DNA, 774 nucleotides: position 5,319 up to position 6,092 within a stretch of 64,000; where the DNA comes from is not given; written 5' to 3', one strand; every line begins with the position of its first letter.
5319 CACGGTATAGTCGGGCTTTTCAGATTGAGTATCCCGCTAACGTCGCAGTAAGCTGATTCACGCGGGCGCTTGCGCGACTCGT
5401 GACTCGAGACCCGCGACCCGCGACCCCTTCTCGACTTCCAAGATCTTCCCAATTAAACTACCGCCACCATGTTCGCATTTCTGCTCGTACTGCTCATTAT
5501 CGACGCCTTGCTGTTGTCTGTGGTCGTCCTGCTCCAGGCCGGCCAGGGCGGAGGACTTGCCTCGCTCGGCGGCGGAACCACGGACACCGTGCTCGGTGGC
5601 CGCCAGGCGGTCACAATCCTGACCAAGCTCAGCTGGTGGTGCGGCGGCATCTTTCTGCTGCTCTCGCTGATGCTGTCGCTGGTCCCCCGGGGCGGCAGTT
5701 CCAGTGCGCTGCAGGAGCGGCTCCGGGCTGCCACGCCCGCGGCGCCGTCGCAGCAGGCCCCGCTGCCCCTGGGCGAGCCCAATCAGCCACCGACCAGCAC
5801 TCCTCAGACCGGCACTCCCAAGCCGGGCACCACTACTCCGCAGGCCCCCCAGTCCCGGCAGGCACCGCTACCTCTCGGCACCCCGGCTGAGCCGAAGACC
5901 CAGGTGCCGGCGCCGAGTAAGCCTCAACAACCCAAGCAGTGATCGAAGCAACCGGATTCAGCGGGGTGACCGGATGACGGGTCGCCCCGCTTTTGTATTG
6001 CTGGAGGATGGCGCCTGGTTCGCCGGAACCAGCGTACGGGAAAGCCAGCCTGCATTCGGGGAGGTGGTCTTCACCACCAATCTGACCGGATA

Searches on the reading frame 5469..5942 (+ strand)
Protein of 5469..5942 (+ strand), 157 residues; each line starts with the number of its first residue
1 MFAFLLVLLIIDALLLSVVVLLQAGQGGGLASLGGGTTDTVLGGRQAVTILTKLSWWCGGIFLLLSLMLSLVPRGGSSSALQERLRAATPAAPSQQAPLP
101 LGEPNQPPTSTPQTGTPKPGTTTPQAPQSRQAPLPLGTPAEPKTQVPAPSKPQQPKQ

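Call 33: find_homologous_proteins(query=window:5469-5942:+, max_evalue=1e-10)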
Query window:5469-5942:+ (157 aa): 1555 proteins with E <= 1e-10 among 1906 candidates; the best 120 are listed.
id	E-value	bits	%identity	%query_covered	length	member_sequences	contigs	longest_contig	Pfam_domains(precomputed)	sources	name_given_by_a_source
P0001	8.3e-67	242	85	87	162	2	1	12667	PF03840.20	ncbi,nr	ncbi:MAG TPA: preprotein translocase subunit SecG [Gemmatimonadales bacterium]|nr:preprotein translo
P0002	9.5e-67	241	79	100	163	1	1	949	PF03840.20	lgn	-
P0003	1.0e-65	238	75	100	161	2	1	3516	PF03840.20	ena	-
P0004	3.3e-65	236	76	98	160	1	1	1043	PF03840.20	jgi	jgi:preprotein translocase subunit SecG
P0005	5.5e-65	236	77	100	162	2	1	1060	PF03840.20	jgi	jgi:preprotein translocase subunit SecG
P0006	2.8e-64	233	73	99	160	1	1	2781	PF03840.20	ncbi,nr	ncbi:MAG TPA: preprotein translocase subunit SecG [Gemmatimonadales bacterium]|nr:preprotein translo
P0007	5.1e-64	233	78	100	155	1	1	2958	PF03840.20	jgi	jgi:preprotein translocase subunit SecG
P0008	1.6e-63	231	78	100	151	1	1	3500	PF03840.20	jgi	jgi:preprotein translocase subunit SecG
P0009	2.9e-63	230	75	100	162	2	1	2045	PF03840.20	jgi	jgi:preprotein translocase subunit SecG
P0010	1.2e-62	228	73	100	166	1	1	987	PF03840.20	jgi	jgi:preprotein translocase subunit SecG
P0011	2.0e-62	227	76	100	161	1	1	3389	PF03840.20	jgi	jgi:preprotein translocase subunit SecG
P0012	2.7e-61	224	74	100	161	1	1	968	PF03840.20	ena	-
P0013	3.0e-61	224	74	98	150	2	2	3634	PF03840.20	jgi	jgi:preprotein translocase subunit SecG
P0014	4.2e-61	223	75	98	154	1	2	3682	PF03840.20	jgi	jgi:preprotein translocase subunit SecG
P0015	5.9e-61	223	73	100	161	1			PF03840.20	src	-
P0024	1.5e-59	218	73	98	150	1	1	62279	PF03840.20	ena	-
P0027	2.3e-59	217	75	98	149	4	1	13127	PF03840.20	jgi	jgi:preprotein translocase subunit SecG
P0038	8.1e-58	212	73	98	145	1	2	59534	PF03840.20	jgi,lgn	jgi:preprotein translocase subunit SecG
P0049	2.4e-56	208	70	100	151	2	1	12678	PF03840.20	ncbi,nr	ncbi:MAG TPA: preprotein translocase subunit SecG [Gemmatimonadales bacterium]|nr:preprotein translo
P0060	8.0e-55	203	74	94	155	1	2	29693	PF03840.20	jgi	jgi:preprotein translocase subunit SecG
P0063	1.1e-54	202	78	83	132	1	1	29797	PF03840.20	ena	-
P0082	5.5e-53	197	90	68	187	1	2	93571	PF03840.20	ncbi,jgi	jgi:preprotein translocase subunit SecG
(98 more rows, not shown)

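Call 34: find_encoding_contigs(protein=P0001, flank=3000, max_places=2)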
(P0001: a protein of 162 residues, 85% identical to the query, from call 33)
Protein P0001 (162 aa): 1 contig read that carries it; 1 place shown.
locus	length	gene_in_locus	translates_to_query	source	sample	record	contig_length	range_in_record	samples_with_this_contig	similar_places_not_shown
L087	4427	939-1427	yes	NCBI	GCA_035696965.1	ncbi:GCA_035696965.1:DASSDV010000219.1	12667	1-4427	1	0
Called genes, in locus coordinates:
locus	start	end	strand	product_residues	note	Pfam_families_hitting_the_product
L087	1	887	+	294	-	PF01149:Fapy_DNA_glyco, PF06831:H2TH, PF06827:zf-FPG_IleRS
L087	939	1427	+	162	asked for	PF03840:SecG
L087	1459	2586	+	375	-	PF00988:CPSase_sm_chain, PF00117:GATase, PF07722:Peptidase_C26 (weak)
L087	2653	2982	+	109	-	PF00216:Bac_DNA_binding, PF14908:HU-CCDC81_euk_1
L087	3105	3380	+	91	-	PF02597:ThiS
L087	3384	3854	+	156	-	PF02391:MoaE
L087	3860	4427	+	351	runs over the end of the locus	PF04055:Radical_SAM, PF06463:Mob_synth_C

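Call 35: find_encoding_contigs(protein=P0024, flank=3000, max_places=2)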
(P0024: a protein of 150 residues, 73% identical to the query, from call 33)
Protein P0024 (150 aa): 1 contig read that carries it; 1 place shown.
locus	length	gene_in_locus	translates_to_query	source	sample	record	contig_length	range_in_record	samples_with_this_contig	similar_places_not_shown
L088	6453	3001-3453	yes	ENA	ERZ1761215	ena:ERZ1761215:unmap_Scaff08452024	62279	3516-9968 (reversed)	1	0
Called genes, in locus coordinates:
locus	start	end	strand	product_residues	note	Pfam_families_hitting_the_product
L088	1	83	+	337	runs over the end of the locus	PF00044:Gp_dh_N, PF02800:Gp_dh_C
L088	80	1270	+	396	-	PF00162:PGK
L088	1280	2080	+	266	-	PF00121:TIM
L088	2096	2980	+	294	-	PF01149:Fapy_DNA_glyco, PF06831:H2TH, PF06827:zf-FPG_IleRS (weak)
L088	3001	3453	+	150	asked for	PF03840:SecG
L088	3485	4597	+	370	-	PF00988:CPSase_sm_chain, PF00117:GATase, PF07722:Peptidase_C26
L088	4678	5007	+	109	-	PF00216:Bac_DNA_binding, PF14908:HU-CCDC81_euk_1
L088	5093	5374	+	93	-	PF02597:ThiS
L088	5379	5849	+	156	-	PF02391:MoaE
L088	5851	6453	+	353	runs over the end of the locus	PF04055:Radical_SAM, PF06463:Mob_synth_C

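Call 36: find_encoding_contigs(protein=P0038, flank=3000, max_places=2)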
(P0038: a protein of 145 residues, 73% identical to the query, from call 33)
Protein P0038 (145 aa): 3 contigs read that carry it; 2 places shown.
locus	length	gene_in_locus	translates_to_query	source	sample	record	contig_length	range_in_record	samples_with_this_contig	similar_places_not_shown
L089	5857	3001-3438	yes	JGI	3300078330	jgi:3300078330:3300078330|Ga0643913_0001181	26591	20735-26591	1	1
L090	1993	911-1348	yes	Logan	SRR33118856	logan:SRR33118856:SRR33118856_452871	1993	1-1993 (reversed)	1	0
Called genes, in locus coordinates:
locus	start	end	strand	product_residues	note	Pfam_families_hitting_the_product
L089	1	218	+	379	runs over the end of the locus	PF01546:Peptidase_M20, PF07687:M20_dimer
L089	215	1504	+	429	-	PF01979:Amidohydro_1, PF07969:Amidohydro_3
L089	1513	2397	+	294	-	PF01149:Fapy_DNA_glyco, PF06831:H2TH, PF06827:zf-FPG_IleRS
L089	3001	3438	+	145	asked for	PF03840:SecG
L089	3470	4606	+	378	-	PF00988:CPSase_sm_chain, PF00117:GATase, PF07722:Peptidase_C26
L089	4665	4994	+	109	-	PF00216:Bac_DNA_binding, PF14908:HU-CCDC81_euk_1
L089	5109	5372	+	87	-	PF02597:ThiS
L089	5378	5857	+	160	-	?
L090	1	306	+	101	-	?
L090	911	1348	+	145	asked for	PF03840:SecG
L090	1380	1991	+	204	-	?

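Call 37: find_encoding_contigs(protein=P0082, flank=3000, max_places=2)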
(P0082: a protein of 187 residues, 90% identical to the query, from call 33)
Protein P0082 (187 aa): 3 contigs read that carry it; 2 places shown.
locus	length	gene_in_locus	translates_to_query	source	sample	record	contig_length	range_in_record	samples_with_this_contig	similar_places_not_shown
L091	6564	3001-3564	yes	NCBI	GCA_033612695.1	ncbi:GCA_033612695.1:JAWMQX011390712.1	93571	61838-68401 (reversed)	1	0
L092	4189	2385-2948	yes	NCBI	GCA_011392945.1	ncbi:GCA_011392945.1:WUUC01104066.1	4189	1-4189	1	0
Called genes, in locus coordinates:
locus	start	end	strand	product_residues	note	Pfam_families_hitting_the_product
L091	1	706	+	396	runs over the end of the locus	PF00162:PGK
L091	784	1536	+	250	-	PF00121:TIM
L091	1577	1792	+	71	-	-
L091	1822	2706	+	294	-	PF01149:Fapy_DNA_glyco, PF06831:H2TH, PF06827:zf-FPG_IleRS (weak)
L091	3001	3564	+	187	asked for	PF03840:SecG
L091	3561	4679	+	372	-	PF00988:CPSase_sm_chain, PF00117:GATase, PF07722:Peptidase_C26 (weak)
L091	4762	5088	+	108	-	PF00216:Bac_DNA_binding, PF14908:HU-CCDC81_euk_1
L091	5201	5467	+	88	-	PF02597:ThiS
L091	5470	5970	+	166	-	PF02391:MoaE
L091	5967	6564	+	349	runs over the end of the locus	PF04055:Radical_SAM, PF06463:Mob_synth_C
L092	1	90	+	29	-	?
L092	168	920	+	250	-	PF00121:TIM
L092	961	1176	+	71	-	-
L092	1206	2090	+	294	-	PF01149:Fapy_DNA_glyco, PF05833:NFACT_N (weak), PF06831:H2TH, PF06827:zf-FPG_IleRS (weak)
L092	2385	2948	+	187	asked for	PF03840:SecG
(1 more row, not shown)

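Call 53: find_encoding_contigs(protein=P0049, flank=2500, max_places=1)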
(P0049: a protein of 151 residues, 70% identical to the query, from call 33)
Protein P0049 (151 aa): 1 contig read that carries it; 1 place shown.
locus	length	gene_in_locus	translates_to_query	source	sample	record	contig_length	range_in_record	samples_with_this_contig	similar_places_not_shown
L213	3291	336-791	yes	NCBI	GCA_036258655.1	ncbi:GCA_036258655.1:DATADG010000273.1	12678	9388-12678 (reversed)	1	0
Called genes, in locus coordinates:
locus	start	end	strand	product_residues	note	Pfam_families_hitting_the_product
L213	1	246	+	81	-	PF06827:zf-FPG_IleRS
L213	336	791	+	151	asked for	PF03840:SecG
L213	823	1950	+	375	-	PF00988:CPSase_sm_chain, PF00117:GATase, PF07722:Peptidase_C26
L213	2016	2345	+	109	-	PF00216:Bac_DNA_binding, PF14908:HU-CCDC81_euk_1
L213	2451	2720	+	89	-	PF02597:ThiS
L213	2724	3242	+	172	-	PF02391:MoaE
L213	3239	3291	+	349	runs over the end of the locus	PF04055:Radical_SAM, PF06463:Mob_synth_C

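Call 54: find_encoding_contigs(protein=P0060, flank=2500, max_places=1)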
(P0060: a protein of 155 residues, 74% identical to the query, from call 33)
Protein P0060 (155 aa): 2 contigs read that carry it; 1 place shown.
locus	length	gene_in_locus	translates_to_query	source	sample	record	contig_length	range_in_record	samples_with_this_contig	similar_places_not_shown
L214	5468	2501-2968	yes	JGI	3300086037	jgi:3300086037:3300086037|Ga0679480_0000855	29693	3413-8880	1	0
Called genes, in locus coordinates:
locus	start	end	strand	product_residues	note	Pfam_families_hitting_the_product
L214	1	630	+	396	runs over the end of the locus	PF00162:PGK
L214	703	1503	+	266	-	PF00121:TIM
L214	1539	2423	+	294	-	PF01149:Fapy_DNA_glyco, PF06831:H2TH, PF06827:zf-FPG_IleRS (weak)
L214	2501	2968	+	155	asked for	PF03840:SecG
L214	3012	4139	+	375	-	PF00988:CPSase_sm_chain, PF00117:GATase, PF07722:Peptidase_C26 (weak)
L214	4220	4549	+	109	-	PF00216:Bac_DNA_binding, PF14908:HU-CCDC81_euk_1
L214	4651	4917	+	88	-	PF02597:ThiS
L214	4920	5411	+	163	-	PF02391:MoaE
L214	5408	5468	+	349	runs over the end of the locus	PF04055:Radical_SAM, PF06463:Mob_synth_C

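Call 55: find_encoding_contigs(protein=P0063, flank=2500, max_places=1)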
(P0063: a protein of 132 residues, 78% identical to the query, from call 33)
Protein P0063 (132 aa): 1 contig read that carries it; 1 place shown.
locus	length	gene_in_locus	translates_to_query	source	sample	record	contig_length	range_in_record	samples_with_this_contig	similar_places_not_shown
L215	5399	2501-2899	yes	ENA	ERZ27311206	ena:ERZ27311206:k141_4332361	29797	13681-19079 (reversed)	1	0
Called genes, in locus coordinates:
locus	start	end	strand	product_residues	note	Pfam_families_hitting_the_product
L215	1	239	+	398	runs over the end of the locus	PF00162:PGK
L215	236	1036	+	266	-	PF00121:TIM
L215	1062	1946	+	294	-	PF01149:Fapy_DNA_glyco, PF06831:H2TH, PF06827:zf-FPG_IleRS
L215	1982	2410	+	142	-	PF05635:23S_rRNA_IVP, PF22296:bAvd (faint)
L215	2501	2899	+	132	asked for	PF03840:SecG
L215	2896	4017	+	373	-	PF00988:CPSase_sm_chain, PF00117:GATase, PF07722:Peptidase_C26 (weak)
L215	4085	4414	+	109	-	PF00216:Bac_DNA_binding, PF14908:HU-CCDC81_euk_1 (weak)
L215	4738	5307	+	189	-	PF02391:MoaE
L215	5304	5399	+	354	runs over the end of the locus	PF04055:Radical_SAM, PF06463:Mob_synth_C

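Call 56: find_encoding_contigs(protein=P0027, flank=2500, max_places=1)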
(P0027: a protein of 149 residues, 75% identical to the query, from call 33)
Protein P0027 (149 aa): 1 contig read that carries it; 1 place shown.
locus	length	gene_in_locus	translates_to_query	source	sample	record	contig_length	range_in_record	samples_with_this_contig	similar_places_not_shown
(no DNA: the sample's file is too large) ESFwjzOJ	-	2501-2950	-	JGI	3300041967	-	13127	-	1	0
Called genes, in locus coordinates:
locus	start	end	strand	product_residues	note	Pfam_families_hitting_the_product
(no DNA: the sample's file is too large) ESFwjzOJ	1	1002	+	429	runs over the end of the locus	PF01979:Amidohydro_1, PF07969:Amidohydro_3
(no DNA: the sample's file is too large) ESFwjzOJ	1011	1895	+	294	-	PF01149:Fapy_DNA_glyco, PF06831:H2TH, PF06827:zf-FPG_IleRS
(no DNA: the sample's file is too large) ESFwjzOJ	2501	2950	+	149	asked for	PF03840:SecG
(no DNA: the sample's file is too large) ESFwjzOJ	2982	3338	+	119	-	?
